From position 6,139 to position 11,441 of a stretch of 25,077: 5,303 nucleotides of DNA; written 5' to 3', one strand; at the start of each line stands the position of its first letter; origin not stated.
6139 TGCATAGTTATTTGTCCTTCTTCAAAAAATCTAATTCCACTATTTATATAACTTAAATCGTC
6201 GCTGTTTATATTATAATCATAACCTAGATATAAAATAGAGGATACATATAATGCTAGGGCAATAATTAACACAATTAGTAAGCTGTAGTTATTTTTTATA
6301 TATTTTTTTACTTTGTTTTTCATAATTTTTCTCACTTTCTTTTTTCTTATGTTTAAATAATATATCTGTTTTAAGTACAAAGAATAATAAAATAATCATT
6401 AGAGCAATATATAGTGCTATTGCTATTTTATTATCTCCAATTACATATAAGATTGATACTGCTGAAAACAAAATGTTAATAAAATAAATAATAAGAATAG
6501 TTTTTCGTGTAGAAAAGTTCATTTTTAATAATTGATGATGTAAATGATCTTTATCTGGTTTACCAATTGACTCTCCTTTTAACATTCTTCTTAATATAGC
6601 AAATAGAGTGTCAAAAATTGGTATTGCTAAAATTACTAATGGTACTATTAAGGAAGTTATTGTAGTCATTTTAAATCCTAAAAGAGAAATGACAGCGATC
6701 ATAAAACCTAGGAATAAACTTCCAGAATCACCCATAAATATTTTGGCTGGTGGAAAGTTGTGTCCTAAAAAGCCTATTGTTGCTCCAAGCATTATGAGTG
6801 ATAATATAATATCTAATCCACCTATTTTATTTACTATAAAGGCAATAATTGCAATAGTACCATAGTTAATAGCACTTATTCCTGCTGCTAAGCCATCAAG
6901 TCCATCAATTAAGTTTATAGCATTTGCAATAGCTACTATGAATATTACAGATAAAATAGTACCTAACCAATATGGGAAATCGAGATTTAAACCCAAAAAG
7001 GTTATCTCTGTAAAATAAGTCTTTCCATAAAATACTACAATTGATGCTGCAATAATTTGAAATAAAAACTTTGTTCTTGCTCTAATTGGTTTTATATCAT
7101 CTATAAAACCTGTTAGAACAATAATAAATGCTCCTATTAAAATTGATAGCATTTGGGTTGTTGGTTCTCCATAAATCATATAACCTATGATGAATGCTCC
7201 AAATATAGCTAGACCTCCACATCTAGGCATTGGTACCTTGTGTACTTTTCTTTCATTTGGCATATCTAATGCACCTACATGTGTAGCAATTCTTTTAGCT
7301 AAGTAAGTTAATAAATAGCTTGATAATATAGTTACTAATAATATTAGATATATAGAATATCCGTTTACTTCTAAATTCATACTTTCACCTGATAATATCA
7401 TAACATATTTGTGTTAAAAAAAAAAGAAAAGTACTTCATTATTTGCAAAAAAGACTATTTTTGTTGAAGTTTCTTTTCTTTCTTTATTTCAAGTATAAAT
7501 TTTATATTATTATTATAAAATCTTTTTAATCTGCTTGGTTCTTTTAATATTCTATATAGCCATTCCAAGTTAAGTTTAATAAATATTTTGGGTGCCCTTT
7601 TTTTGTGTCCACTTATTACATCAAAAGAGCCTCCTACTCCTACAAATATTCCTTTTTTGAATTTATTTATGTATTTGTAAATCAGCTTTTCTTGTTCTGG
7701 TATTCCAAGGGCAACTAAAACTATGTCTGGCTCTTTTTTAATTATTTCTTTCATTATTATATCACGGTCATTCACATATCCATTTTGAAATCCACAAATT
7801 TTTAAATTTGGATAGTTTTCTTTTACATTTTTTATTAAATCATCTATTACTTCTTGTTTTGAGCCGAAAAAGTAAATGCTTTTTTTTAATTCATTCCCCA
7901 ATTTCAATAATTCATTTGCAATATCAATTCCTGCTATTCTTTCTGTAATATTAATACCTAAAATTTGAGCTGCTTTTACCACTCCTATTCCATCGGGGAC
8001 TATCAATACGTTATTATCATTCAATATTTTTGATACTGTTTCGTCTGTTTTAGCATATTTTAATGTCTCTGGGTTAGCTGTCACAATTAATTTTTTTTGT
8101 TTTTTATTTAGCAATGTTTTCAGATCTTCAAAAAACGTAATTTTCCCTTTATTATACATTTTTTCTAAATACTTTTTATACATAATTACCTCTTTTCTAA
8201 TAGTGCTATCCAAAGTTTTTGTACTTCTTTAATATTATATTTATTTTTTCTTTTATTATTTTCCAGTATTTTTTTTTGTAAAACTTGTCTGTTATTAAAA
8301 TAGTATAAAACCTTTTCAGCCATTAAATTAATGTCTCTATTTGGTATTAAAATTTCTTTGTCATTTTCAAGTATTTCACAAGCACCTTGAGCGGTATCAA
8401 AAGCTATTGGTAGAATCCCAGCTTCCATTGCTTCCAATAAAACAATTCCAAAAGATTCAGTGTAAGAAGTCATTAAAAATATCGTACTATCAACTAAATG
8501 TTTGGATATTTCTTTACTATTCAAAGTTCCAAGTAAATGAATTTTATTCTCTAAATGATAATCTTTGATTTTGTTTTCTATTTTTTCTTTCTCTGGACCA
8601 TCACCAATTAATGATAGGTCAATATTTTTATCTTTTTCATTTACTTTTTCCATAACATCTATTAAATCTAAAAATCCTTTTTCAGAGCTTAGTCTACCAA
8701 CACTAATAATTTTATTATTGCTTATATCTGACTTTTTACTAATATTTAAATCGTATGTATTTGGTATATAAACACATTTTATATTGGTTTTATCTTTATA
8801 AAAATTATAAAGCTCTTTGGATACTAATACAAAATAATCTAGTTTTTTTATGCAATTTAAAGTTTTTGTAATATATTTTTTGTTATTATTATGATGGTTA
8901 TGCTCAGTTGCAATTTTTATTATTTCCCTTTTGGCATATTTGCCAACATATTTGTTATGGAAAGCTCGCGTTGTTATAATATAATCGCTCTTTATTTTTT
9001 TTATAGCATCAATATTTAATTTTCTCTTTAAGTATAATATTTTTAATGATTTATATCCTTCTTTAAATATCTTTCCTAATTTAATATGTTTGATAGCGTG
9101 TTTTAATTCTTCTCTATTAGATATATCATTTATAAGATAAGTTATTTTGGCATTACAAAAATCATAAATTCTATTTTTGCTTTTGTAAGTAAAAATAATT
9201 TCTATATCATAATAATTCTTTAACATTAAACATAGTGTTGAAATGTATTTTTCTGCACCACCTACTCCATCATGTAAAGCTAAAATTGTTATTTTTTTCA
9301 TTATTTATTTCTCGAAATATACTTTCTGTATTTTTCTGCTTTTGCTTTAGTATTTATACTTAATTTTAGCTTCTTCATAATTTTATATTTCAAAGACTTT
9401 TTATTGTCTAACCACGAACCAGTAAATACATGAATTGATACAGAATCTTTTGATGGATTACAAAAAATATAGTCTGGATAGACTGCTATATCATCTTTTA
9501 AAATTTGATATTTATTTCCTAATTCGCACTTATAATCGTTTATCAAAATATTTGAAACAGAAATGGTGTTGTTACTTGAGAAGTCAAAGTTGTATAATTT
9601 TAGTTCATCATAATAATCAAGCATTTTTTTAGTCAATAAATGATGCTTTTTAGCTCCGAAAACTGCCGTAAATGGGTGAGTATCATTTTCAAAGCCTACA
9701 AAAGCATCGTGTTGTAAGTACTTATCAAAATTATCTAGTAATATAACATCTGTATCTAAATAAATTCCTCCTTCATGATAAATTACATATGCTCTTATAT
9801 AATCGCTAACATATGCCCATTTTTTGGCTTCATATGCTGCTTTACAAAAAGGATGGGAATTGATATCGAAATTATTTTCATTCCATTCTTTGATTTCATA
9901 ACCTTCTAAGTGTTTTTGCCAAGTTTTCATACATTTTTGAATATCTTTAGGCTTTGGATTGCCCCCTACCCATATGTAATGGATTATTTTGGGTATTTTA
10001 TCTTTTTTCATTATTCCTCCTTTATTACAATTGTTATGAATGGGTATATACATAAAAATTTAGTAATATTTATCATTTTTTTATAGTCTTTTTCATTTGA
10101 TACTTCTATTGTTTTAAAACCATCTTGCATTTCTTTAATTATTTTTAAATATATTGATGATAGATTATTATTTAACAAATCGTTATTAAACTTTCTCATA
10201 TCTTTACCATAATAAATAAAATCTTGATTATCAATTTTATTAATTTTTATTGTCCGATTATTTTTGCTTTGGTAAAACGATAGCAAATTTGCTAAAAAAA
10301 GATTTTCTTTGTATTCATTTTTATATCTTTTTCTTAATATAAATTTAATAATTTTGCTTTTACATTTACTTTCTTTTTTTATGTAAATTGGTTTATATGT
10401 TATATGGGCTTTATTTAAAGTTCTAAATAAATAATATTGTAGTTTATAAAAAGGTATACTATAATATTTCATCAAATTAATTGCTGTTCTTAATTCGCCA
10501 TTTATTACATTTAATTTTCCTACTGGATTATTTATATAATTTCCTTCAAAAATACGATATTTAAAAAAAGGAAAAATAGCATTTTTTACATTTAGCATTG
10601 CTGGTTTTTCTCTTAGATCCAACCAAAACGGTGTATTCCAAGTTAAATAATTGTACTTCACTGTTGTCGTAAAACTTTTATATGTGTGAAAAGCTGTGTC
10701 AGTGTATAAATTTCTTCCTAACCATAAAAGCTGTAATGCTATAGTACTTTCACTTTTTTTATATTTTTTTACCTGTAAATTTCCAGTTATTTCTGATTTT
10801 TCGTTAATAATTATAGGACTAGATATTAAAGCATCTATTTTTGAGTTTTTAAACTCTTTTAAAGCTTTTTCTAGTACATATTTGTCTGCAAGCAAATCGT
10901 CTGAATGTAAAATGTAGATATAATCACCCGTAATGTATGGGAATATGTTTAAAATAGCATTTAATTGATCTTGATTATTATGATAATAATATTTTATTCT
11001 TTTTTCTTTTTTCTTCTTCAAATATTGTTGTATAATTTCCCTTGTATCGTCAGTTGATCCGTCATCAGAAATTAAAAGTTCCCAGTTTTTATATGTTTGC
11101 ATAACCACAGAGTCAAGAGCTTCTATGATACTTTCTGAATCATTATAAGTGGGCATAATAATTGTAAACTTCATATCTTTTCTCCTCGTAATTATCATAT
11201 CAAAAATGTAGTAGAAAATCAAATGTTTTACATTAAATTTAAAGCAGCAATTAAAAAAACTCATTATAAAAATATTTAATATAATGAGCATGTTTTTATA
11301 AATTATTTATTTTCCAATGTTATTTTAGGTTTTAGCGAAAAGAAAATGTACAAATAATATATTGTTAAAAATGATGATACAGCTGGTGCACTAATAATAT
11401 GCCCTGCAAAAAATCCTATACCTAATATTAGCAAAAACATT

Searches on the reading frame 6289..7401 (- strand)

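Call 4: search_protein_families(library=pfam, proteins=[window:6289-7401:-])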
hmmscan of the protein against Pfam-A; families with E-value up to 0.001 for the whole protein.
window:6289-7401:- (370 aa): 1 family
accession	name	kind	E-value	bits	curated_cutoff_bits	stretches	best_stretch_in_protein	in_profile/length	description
PF00953.26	Glycos_transf_4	-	1.9e-40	138.9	27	1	85-241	2-158/160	Glycosyl transferase family 4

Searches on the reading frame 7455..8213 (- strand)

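Call 3: search_protein_families(library=pfam, proteins=[window:7455-8213:-])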
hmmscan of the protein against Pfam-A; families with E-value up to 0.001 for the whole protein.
window:7455-8213:- (252 aa): 1 family
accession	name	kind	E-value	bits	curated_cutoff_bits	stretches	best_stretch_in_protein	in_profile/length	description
PF03808.19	Glyco_tran_WecG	-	2.8e-57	193.6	27.4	1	70-233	3-168/168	Glycosyl transferase WecG/TagA/CpsF family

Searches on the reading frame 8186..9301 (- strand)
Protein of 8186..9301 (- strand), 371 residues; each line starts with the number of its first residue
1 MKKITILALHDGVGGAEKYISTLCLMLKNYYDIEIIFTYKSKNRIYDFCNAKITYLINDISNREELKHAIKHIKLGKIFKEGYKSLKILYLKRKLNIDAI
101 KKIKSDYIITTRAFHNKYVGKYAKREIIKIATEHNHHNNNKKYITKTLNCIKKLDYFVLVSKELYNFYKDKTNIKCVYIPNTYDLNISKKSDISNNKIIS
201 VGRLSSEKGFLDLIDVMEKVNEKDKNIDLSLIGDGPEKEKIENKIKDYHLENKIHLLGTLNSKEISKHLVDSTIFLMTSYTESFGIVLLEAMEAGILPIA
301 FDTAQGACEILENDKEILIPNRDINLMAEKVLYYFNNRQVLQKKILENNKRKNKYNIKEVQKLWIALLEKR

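Call 3: search_protein_families(library=pfam, proteins=[window:8186-9301:-])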
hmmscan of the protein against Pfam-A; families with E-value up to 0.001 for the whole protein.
window:8186-9301:- (371 aa): 3 families
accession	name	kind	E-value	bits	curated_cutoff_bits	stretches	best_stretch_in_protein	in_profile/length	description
PF00534.26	Glycos_transf_1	-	9.4e-36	123.4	26.4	1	194-350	14-170/172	Glycosyl transferases group 1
PF13692.12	Glyco_trans_1_4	-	2.2e-27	96.5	27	1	196-336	2-141/142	Glycosyl transferases group 1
PF20706.3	GT4-conflict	-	2.9e-08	33.6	26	1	193-314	195-323/385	Family 4 Glycosyltransferase in conflict systems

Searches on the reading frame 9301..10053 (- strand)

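Call 3: search_protein_families(library=pfam, proteins=[window:9301-10053:-])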
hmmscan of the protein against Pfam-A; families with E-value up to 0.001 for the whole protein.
window:9301-10053:- (250 aa): 3 families
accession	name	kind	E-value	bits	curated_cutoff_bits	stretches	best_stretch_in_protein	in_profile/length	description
PF04488.21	Gly_transf_sug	-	4.2e-15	56.7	23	1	35-118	1-92/93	Glycosyltransferase sugar-binding region containing DXD motif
PF05704.18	Caps_synth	-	1.2e-09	38.4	24.5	1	17-124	43-155/278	Capsular polysaccharide synthesis protein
PF12919.13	TcdA_TcdB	-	5.5e-09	36.2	23.6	1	22-61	1-39/382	TcdA/TcdB catalytic glycosyltransferase domain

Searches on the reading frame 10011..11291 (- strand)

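Call 3: search_protein_families(library=pfam, proteins=[window:10011-11291:-])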
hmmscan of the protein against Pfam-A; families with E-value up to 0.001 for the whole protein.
window:10011-11291:- (426 aa): 2 families
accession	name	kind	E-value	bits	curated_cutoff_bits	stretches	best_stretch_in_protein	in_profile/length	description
PF00535.33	Glycos_transf_2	-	1.6e-29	103.5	23.3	1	43-172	1-128/168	Glycosyl transferase family 2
PF13641.12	Glyco_tranf_2_3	-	3.7e-07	30.8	27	1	42-154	3-118/230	Glycosyltransferase like family 2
